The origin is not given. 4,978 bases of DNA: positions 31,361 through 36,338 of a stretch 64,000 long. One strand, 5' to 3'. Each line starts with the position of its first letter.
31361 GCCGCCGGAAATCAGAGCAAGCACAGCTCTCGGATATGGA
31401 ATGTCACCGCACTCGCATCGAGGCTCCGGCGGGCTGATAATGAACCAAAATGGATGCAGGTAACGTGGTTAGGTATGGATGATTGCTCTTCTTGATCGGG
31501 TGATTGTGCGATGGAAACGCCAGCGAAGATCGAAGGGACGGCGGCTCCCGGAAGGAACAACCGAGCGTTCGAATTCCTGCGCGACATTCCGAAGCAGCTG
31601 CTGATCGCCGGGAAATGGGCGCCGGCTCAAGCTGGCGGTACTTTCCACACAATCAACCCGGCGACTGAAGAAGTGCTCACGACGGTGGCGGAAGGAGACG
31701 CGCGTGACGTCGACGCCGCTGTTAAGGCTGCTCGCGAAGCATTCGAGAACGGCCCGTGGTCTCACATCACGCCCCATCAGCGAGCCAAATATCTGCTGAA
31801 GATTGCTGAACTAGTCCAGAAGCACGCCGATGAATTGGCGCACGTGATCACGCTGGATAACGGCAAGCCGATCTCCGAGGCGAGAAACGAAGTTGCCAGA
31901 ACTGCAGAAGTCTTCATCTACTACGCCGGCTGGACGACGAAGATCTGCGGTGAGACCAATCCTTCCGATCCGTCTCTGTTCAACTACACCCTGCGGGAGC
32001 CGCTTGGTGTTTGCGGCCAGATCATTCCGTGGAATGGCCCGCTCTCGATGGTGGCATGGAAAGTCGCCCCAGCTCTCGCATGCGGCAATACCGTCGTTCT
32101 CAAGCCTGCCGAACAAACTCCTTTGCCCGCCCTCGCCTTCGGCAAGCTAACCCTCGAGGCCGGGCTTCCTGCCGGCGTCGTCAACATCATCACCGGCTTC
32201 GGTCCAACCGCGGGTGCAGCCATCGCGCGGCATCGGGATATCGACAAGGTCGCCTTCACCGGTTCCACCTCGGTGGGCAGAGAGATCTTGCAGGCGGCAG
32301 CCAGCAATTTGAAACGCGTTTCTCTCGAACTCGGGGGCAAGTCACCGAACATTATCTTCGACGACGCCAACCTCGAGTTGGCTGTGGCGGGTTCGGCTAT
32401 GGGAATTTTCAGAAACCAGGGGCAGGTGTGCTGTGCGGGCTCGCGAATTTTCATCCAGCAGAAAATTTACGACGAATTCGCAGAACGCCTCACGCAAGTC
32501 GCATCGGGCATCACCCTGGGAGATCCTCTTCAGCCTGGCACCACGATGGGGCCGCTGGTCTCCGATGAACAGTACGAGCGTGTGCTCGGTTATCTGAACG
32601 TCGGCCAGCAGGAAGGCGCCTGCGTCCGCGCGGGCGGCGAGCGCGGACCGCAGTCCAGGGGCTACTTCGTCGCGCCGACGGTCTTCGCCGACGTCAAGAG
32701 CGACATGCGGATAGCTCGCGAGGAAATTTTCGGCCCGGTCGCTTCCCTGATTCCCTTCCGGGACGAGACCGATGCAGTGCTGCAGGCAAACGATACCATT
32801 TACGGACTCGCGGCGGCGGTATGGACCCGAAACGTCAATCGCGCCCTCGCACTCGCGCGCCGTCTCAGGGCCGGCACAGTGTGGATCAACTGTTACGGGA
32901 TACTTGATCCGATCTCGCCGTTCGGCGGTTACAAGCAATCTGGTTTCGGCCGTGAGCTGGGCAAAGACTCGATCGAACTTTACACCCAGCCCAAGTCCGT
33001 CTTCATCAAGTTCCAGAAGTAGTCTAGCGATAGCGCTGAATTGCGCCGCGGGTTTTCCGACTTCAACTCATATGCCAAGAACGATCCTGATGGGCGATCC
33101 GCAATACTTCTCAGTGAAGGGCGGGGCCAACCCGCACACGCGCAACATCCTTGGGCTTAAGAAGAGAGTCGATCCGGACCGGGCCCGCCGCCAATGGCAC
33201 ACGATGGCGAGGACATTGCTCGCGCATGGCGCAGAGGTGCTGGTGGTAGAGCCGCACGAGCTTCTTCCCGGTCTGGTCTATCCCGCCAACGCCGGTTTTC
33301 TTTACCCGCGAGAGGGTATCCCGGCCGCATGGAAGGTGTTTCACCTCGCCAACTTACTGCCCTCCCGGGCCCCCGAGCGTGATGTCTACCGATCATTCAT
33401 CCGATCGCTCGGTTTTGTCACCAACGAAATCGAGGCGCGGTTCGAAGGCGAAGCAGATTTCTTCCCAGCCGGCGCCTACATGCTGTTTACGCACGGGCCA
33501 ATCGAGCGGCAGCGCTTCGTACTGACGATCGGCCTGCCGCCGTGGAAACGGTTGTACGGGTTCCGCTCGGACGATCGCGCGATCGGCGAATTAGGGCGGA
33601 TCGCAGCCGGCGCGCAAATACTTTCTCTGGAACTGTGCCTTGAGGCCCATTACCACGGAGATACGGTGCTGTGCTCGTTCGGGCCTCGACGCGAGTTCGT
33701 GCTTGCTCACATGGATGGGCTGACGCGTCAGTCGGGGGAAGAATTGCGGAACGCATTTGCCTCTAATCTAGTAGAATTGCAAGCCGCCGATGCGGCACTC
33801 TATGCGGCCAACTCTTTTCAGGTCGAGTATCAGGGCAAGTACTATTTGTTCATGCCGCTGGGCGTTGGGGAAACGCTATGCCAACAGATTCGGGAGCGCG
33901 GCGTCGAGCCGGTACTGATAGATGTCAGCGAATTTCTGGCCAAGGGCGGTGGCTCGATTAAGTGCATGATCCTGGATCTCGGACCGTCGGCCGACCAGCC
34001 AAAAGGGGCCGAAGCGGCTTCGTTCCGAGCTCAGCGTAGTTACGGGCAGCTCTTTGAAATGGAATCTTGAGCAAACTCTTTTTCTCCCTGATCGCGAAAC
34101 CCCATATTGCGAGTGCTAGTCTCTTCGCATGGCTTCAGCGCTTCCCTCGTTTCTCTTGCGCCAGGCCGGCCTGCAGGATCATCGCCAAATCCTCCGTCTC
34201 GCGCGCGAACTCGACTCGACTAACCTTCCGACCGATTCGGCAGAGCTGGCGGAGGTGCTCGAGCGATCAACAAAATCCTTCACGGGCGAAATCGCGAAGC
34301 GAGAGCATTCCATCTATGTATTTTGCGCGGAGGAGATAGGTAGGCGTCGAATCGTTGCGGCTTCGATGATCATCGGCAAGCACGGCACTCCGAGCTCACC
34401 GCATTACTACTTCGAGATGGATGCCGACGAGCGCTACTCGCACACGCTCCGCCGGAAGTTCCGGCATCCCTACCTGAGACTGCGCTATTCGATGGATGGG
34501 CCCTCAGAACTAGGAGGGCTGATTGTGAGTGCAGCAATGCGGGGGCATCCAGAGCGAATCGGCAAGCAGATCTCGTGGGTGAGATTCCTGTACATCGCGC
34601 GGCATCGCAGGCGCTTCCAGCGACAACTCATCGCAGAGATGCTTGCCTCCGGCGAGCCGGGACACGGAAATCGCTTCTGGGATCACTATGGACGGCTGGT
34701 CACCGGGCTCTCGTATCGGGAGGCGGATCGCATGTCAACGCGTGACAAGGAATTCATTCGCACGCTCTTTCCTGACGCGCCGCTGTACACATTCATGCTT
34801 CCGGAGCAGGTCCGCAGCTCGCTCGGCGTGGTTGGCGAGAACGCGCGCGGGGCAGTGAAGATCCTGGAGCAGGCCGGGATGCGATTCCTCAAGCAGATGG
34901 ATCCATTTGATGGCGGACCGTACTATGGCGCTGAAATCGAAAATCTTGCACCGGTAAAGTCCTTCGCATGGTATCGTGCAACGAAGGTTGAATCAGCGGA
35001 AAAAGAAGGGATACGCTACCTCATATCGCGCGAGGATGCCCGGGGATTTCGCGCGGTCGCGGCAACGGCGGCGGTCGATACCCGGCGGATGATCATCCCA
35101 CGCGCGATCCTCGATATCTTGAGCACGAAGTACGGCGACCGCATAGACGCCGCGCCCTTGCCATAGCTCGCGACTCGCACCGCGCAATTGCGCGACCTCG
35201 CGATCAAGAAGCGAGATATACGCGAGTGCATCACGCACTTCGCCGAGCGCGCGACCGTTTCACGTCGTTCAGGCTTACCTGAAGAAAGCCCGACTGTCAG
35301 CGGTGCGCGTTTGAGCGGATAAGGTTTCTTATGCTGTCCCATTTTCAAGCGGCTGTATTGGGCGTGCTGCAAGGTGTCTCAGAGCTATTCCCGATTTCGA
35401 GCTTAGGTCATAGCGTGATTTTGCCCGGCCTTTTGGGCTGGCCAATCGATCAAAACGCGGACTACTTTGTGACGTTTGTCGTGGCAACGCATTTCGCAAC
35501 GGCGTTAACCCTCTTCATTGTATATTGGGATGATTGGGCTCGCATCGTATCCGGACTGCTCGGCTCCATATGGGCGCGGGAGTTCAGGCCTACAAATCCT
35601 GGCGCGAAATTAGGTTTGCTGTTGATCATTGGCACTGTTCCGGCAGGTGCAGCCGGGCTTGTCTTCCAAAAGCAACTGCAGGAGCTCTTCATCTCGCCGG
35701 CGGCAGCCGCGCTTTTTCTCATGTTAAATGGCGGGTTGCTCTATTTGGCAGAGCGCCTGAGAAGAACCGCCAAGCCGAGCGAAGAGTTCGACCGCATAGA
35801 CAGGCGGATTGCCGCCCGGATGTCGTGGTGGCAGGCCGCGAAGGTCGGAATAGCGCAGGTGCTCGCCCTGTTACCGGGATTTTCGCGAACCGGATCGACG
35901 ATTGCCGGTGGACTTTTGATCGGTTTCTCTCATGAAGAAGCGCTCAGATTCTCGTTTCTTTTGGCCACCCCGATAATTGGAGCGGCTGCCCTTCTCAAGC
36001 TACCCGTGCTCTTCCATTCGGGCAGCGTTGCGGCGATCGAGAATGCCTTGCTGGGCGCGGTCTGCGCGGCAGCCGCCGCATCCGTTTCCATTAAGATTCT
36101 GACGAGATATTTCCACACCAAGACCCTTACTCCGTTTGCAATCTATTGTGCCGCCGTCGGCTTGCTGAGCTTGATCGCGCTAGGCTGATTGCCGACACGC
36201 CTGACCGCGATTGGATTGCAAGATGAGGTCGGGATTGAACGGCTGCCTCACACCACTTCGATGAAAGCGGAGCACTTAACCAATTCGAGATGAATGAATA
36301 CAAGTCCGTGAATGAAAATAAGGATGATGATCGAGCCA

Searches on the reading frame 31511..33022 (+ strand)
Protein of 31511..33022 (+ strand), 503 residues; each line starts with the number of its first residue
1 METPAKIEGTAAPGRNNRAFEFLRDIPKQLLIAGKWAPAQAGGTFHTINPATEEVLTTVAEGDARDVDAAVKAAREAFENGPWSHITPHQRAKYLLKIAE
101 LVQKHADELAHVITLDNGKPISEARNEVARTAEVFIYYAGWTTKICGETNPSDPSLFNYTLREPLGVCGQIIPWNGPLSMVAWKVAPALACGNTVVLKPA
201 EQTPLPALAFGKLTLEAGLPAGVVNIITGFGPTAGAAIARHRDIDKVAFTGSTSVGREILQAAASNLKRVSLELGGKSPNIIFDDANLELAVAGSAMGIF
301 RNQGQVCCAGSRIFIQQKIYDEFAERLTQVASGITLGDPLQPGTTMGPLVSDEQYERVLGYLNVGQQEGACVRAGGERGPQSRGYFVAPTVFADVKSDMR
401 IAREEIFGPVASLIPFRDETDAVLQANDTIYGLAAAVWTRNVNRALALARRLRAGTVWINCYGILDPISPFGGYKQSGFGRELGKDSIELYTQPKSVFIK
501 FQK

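Call 84: search_protein_families(library=pfam, proteins=[window:31511-33022:+], max_evalue=0.0001)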
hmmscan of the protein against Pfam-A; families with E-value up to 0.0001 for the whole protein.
window:31511-33022:+ (503 aa): 1 family
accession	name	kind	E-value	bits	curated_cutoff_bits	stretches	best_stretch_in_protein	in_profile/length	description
PF00171.27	Aldedh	-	7.8e-186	618.5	23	1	36-497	1-461/461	Aldehyde dehydrogenase family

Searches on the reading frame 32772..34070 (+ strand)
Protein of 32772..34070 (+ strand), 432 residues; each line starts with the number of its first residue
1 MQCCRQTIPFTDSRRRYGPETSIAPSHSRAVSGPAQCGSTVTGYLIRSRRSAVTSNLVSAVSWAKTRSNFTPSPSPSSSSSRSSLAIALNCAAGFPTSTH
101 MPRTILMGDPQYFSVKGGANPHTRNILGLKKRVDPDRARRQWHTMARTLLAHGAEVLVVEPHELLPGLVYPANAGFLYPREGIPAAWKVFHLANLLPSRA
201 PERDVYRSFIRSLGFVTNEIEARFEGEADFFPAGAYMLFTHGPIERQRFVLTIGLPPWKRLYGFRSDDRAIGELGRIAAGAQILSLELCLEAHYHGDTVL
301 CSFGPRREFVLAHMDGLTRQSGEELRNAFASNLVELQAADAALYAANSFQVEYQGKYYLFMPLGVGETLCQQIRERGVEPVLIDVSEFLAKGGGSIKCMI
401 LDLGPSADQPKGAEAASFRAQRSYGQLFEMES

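Call 84: search_protein_families(library=pfam, proteins=[window:32772-34070:+], max_evalue=0.0001)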
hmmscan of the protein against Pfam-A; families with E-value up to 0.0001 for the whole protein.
window:32772-34070:+ (432 aa): 1 family
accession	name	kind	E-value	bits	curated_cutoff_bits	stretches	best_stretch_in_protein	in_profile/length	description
PF19420.4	DDAH_eukar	-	5.1e-07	29.7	23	0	331-402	214-289/291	N,N dimethylarginine dimethylhydrolase, eukaryotic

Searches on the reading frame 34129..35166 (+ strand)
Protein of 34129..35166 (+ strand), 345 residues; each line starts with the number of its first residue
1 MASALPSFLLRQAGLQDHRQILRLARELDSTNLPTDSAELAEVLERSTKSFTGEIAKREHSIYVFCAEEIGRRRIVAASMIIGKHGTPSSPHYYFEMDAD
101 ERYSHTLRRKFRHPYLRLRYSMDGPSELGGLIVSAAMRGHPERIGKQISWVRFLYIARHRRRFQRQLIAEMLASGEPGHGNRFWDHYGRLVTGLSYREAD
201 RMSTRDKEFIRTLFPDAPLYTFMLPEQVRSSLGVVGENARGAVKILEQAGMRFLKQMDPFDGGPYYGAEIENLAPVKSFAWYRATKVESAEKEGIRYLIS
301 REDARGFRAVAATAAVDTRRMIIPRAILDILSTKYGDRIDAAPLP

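Call 84: search_protein_families(library=pfam, proteins=[window:34129-35166:+], max_evalue=0.0001)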
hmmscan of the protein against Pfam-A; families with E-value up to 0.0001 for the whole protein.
window:34129-35166:+ (345 aa): 1 family
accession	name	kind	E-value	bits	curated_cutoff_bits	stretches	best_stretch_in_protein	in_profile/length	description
PF04958.18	AstA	-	4.5e-79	266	29.4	1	8-342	2-336/337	Arginine N-succinyltransferase beta subunit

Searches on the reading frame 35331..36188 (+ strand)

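Call 84: search_protein_families(library=pfam, proteins=[window:35331-36188:+], max_evalue=0.0001)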
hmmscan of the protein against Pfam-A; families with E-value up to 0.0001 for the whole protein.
window:35331-36188:+ (285 aa): 1 family
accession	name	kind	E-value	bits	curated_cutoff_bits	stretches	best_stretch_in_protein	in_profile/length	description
PF02673.24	BacA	-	1.2e-68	232.1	33.4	1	7-279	1-257/257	Bacitracin resistance protein BacA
